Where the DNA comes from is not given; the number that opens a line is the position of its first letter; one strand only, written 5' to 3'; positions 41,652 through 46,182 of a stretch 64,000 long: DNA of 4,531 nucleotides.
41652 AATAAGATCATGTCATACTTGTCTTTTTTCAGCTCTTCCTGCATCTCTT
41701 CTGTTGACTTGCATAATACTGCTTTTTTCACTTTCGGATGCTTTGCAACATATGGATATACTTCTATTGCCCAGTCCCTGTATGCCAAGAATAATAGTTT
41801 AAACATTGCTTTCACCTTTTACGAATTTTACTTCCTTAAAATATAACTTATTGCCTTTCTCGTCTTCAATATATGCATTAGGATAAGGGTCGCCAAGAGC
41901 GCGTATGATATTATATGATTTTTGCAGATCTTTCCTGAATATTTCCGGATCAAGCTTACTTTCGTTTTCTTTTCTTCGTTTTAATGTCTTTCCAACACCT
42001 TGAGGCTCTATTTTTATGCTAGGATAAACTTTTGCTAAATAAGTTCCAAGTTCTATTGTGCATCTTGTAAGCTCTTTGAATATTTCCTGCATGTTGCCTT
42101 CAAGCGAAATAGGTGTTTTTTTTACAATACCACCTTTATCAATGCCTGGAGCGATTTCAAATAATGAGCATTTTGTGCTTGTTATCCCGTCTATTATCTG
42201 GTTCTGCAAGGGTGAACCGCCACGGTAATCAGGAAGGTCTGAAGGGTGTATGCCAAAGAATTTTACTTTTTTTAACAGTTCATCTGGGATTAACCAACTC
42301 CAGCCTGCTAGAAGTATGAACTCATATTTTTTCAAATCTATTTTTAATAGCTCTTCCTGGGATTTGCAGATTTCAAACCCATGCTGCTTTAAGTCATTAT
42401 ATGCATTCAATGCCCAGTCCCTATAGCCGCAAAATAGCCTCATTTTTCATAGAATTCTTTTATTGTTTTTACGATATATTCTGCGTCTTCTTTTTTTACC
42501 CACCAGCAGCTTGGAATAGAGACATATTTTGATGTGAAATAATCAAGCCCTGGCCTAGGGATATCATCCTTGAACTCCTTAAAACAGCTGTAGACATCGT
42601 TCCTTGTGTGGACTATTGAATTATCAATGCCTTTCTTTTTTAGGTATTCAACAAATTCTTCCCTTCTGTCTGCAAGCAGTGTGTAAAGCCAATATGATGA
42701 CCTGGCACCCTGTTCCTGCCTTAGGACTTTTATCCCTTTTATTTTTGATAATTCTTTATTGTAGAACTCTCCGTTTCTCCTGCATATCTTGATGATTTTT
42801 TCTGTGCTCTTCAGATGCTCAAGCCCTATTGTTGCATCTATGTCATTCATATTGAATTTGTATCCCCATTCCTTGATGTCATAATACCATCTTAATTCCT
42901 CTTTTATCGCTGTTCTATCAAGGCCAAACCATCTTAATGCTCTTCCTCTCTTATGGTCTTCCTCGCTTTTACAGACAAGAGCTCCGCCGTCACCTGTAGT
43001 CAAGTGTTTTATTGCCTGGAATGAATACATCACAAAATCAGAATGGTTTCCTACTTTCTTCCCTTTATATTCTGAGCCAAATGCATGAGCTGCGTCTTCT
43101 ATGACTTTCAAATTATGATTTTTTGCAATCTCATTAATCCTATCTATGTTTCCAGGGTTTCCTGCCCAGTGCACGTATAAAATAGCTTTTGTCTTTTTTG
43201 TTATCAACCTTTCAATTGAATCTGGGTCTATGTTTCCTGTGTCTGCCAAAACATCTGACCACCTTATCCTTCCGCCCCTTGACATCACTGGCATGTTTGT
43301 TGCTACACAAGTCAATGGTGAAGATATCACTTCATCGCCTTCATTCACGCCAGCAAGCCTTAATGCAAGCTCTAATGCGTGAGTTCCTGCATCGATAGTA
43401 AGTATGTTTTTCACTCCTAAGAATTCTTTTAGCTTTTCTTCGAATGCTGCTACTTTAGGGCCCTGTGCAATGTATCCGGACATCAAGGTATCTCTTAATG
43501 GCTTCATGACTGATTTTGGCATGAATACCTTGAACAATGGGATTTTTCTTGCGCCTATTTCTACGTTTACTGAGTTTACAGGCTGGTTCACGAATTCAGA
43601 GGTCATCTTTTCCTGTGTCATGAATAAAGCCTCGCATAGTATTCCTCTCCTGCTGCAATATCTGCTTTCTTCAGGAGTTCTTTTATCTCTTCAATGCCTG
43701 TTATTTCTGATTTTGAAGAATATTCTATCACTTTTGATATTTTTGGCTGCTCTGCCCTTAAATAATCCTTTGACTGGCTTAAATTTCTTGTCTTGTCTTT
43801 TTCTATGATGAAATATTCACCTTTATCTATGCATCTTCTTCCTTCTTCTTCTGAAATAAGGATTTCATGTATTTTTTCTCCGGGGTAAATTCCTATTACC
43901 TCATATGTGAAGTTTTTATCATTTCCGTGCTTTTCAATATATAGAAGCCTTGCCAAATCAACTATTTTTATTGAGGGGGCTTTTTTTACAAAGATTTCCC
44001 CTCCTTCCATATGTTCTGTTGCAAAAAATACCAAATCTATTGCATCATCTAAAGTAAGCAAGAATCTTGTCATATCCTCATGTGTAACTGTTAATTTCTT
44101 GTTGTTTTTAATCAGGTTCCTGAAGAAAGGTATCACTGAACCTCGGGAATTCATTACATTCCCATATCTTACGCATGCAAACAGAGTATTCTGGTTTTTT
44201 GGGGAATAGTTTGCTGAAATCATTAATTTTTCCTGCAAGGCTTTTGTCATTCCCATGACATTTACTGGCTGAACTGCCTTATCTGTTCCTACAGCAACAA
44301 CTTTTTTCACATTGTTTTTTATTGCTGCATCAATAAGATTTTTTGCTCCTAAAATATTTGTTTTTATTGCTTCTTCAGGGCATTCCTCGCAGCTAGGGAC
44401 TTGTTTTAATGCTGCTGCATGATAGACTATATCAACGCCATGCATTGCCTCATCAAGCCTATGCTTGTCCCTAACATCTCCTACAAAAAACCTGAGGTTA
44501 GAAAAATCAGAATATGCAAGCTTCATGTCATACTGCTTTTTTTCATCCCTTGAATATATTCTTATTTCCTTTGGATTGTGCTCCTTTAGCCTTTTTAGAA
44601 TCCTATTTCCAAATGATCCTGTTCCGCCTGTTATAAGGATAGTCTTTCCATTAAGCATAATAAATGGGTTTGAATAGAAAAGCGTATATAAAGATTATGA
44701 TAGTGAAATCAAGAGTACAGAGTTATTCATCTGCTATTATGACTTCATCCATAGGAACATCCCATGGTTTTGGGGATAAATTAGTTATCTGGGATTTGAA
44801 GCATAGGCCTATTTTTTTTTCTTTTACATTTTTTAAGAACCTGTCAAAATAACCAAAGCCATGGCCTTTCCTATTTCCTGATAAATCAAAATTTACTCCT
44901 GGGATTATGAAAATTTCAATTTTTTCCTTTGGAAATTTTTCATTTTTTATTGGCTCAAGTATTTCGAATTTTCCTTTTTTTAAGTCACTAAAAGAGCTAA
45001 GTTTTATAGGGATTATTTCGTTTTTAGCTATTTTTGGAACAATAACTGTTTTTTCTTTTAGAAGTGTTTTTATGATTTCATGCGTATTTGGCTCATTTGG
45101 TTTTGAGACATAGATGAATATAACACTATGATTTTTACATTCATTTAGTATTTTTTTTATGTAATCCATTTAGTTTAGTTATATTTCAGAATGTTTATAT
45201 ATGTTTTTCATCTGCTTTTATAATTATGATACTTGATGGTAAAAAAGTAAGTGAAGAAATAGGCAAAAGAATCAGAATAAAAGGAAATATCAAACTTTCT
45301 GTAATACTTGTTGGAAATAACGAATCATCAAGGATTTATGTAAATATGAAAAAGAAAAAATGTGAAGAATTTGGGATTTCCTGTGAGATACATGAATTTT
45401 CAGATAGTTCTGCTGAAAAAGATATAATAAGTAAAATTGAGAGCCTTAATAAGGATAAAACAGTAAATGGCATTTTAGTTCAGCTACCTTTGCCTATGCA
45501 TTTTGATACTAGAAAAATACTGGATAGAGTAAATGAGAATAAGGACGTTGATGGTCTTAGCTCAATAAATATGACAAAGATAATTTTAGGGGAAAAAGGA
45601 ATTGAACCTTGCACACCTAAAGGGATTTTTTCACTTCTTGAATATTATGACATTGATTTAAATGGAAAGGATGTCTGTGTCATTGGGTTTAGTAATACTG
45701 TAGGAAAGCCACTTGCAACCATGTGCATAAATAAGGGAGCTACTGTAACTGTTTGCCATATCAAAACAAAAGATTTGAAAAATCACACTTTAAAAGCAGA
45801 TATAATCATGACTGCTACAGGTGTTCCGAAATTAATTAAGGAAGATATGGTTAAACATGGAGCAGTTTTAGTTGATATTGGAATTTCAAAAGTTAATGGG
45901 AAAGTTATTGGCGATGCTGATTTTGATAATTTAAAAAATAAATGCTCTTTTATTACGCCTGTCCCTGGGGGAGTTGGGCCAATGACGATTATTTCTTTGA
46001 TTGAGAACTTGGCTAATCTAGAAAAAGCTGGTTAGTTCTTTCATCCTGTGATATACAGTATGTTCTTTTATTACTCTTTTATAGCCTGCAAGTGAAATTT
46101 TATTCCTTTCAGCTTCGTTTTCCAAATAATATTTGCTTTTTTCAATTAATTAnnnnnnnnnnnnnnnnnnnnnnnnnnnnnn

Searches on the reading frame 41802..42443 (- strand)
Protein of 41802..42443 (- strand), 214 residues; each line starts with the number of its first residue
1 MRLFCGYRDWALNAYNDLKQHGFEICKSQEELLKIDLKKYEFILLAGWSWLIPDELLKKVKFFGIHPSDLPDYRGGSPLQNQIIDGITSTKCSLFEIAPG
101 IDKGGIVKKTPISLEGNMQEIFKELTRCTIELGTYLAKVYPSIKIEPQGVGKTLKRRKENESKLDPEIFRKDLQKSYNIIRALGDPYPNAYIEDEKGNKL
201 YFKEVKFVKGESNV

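Call 15: search_protein_families(library=pfam, proteins=[window:41802-42443:-], max_evalue=0.00001)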
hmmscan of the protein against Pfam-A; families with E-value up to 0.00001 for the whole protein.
window:41802-42443:- (214 aa): 1 family
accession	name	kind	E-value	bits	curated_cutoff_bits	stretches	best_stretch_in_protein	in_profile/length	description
PF00551.24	Formyl_trans_N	-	1.2e-10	41.8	26.1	1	34-112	74-154/181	Formyl transferase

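Call 42: search_protein_families(library=ncbifam, proteins=[window:41802-42443:-], max_evalue=0.00001)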
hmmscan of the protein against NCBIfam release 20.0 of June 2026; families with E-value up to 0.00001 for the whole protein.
window:41802-42443:- (214 aa): 5 families
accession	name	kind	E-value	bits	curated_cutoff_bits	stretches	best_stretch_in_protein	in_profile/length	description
TIGR00460.1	fmt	equivalog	8.9e-18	64.4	201.5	1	29-210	69-253/315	methionyl-tRNA formyltransferase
NF005414.0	PRK06988.1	equivalog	2.2e-13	49.9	316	1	34-200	72-242/311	formyltransferase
NF005998.1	PRK08125.1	equivalog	1.2e-11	43.7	777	1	51-193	87-234/649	bifunctional UDP-4-amino-4-deoxy-L-arabinose formyltransferase/UDP-glucuronic acid oxidase ArnA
NF005755.0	PRK07579.1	equivalog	5e-07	29.8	238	1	37-203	63-234/245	dTDP-4-amino-4,6-dideoxyglucose formyltransferase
TIGR00639.1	PurN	equivalog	2.2e-06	27.3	150.1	1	34-113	74-155/192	phosphoribosylglycinamide formyltransferase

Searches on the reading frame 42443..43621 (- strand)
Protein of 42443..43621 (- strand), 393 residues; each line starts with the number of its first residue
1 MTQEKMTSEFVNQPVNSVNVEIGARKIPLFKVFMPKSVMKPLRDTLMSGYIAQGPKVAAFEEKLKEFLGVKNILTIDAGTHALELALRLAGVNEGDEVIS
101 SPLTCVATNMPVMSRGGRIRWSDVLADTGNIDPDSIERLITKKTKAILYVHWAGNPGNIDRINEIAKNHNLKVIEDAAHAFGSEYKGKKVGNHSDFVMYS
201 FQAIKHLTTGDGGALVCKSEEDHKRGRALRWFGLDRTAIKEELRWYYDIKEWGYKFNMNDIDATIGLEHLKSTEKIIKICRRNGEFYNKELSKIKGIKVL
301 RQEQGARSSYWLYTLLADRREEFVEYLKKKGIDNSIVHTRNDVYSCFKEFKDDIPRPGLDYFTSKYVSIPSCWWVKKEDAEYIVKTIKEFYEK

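Call 15: search_protein_families(library=pfam, proteins=[window:42443-43621:-], max_evalue=0.00001)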
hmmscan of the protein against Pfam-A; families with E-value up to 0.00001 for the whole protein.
window:42443-43621:- (393 aa): 3 families
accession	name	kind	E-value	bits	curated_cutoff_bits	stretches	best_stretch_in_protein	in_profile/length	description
PF01041.23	DegT_DnrJ_EryC1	-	1.6e-88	297.8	19.8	1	39-387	8-359/360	DegT/DnrJ/EryC1/StrS aminotransferase family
PF00266.25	Aminotran_5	-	4e-10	39.6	21.5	1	57-184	45-183/371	Aminotransferase class-V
PF01212.27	Beta_elim_lyase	-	3.5e-06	27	27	1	52-298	29-272/288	Beta-eliminating lyase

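Call 42: search_protein_families(library=ncbifam, proteins=[window:42443-43621:-], max_evalue=0.00001)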
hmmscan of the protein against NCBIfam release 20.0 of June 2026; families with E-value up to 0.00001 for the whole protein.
window:42443-43621:- (393 aa): 13 families
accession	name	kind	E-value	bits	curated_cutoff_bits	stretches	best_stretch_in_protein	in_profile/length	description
TIGR03588.1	PseC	equivalog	2.6e-71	240.5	423.5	1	42-389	17-378/380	UDP-4-amino-4,6-dideoxy-N-acetyl-beta-L-altrosamine transaminase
TIGR04181.1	NHT_00031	hypoth_equivalog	4.7e-65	219.8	420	1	34-371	8-358/359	LegC family aminotransferase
NF008658.2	PRK11658.1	equivalog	1.1e-54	185.6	631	1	34-392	12-378/379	UDP-4-amino-4-deoxy-L-arabinose aminotransferase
NF008687.0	PRK11706.1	equivalog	1.5e-52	178.6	375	1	57-391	33-374/375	dTDP-4-amino-4,6-dideoxygalactose transaminase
TIGR04427.1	PLP_DesI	equivalog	1.1e-45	156.5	650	1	52-315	49-301/390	dTDP-4-dehydro-6-deoxyglucose aminotransferase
TIGR02379.1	ECA_wecE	subfamily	1.7e-43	148.9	434.85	1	61-391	37-375/376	dTDP-4-amino-4,6-dideoxy-D-glucose transaminase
NF011936.0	PRK15407.1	equivalog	4e-41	141.1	423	1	6-235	16-253/440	lipopolysaccharide biosynthesis protein RfbH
NF005816.0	PRK07682.1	equivalog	1.4e-07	30.5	620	1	73-180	94-206/390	aminotransferase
NF004975.0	PRK06348.1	equivalog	1.5e-07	30.7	549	1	66-177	85-202/384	pyridoxal phosphate-dependent aminotransferase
TIGR01977.1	am_tr_V_EF2568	hypoth_equivalog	5.5e-07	28.9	377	1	56-182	45-179/376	cysteine desulfurase family protein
NF004650.0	PRK05994.1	equivalog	1.5e-06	27.3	667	1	54-202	62-208/427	O-acetylhomoserine aminocarboxypropyltransferase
NF006096.0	PRK08248.1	equivalog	3.6e-06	25.9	726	1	55-213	64-221/431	homocysteine synthase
NF006097.0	PRK08249.1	equivalog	5.1e-06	25.1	600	1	53-217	64-226/402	cystathionine gamma-synthase family protein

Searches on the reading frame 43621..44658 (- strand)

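Call 15: search_protein_families(library=pfam, proteins=[window:43621-44658:-], max_evalue=0.00001)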
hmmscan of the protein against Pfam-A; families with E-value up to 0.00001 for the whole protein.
window:43621-44658:- (346 aa): 9 families
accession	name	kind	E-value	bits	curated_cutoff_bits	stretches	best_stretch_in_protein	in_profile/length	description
PF02719.21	Polysacc_synt_2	-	6.8e-104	347.6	20.2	1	7-286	1-292/293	Polysaccharide biosynthesis protein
PF01370.27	Epimerase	-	1.4e-24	87.3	20.9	1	7-223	1-237/240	NAD dependent epimerase/dehydratase family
PF01073.25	3Beta_HSD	-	1.4e-19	70.7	22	1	8-132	1-123/280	3-beta hydroxysteroid dehydrogenase/isomerase family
PF13460.12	NAD_binding_10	-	1.6e-14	54.6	27.2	1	11-158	1-136/184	NAD(P)H-binding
PF16363.11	GDP_Man_Dehyd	-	9.6e-14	52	27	1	8-126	1-130/332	GDP-mannose 4,6 dehydratase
PF04321.23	RmlD_sub_bind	-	2.2e-11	43.8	27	1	6-193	2-177/287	RmlD substrate binding domain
PF05368.20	NmrA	-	9.8e-11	42.2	27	1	5-188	3-173/298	NmrA-like family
PF07993.18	NAD_binding_4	-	1.2e-06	28.3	20.1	0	9-140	1-151/258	Male sterility protein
PF08659.16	KR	-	8.2e-06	26.3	22.6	0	6-111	2-122/180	KR domain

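Call 42: search_protein_families(library=ncbifam, proteins=[window:43621-44658:-], max_evalue=0.00001)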
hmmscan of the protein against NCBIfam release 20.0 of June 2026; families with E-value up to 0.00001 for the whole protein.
window:43621-44658:- (346 aa): 16 families
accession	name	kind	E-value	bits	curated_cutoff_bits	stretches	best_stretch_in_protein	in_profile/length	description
TIGR03589.1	PseB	equivalog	6.7e-114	380.2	407.75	1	1-326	1-321/324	UDP-N-acetylglucosamine 4,6-dehydratase (inverting)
TIGR04130.1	FnlA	equivalog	1.9e-102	342.6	730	1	1-333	1-329/337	UDP-N-acetylglucosamine 4,6-dehydratase/5-epimerase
TIGR04180.1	EDH_00030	hypoth_equivalog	1.5e-16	60.3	475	1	7-127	1-123/297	NAD-dependent 4,6-dehydratase LegB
TIGR03466.1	HpnA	hypoth_equivalog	6.2e-15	54.9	367.65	1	6-125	2-113/327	hopanoid-associated sugar epimerase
NF041293.1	G6PDh_Azf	equivalog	8.2e-13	48.3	400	1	5-131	3-121/252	NAD-dependent glucose-6-phosphate dehydrogenase Azf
TIGR02622.1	CDP_4_6_dhtase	equivalog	9.3e-13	48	278.45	1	3-130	3-134/352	CDP-glucose 4,6-dehydratase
TIGR01179.1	galE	equivalog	1.4e-12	47.1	262.3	1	7-169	2-177/332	UDP-glucose 4-epimerase GalE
NF052578.1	StrlDmthSdmBMthl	equivalog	2.4e-11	43.9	600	1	6-129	2-117/328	sterol demethylase protein SdmB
TIGR01181.1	dTDP_gluc_dehyt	equivalog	4.1e-10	39.2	365.1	1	7-152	2-152/321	dTDP-glucose 4,6-dehydratase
NF042423.1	oxyalk_red_Shew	equivalog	1.5e-09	37.4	580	1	5-125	9-118/331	2-alkyl-3-oxoalkanoate reductase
NF042422.1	oxyalk_red_OleD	equivalog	2.3e-09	37.1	580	1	7-127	3-112/329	2-alkyl-3-oxoalkanoate reductase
TIGR02197.1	heptose_epim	equivalog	2e-07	30.5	274.6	1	7-169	1-171/316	ADP-glyceromanno-heptose 6-epimerase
NF043036.1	ErythonDh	equivalog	2.9e-07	30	325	1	7-123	3-122/321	D-erythronate dehydrogenase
TIGR01214.1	rmlD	equivalog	4.7e-07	29.2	224.05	1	6-126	1-101/285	dTDP-4-dehydrorhamnose reductase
NF007956.0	PRK10675.1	subfamily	7.1e-07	28.7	394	1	7-122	3-121/338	UDP-glucose 4-epimerase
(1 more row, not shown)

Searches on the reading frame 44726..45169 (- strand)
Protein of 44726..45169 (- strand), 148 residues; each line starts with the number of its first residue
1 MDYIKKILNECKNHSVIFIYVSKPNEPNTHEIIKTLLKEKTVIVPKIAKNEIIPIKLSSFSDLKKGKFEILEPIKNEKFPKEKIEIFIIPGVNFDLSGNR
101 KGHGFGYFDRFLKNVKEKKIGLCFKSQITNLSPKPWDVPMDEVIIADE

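Call 15: search_protein_families(library=pfam, proteins=[window:44726-45169:-], max_evalue=0.00001)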
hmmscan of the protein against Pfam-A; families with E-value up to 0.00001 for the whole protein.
window:44726-45169:- (148 aa): 1 family
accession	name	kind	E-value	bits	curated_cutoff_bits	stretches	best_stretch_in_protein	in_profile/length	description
PF01812.26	5-FTHF_cyc-lig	-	3.1e-29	102.6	27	1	9-145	35-185/186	5-formyltetrahydrofolate cyclo-ligase family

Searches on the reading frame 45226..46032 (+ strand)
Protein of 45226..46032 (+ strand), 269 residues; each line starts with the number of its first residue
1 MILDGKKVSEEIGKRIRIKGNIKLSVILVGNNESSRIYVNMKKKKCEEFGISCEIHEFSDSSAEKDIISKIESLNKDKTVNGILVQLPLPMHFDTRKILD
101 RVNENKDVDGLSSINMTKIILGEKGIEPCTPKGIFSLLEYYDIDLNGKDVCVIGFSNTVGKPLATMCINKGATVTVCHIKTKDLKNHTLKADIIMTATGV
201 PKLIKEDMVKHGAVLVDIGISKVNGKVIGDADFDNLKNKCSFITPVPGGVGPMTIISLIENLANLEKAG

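Call 15: search_protein_families(library=pfam, proteins=[window:45226-46032:+], max_evalue=0.00001)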
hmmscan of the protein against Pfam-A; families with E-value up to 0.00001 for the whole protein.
window:45226-46032:+ (269 aa): 2 families
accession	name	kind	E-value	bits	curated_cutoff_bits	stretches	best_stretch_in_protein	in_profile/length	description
PF02882.25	THF_DHG_CYH_C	-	4.9e-61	205.1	27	1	113-265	2-155/160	Tetrahydrofolate dehydrogenase/cyclohydrolase, NAD(P)-binding domain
PF00763.28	THF_DHG_CYH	-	3.1e-33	114.9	32.8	1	3-109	1-115/115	Tetrahydrofolate dehydrogenase/cyclohydrolase, catalytic domain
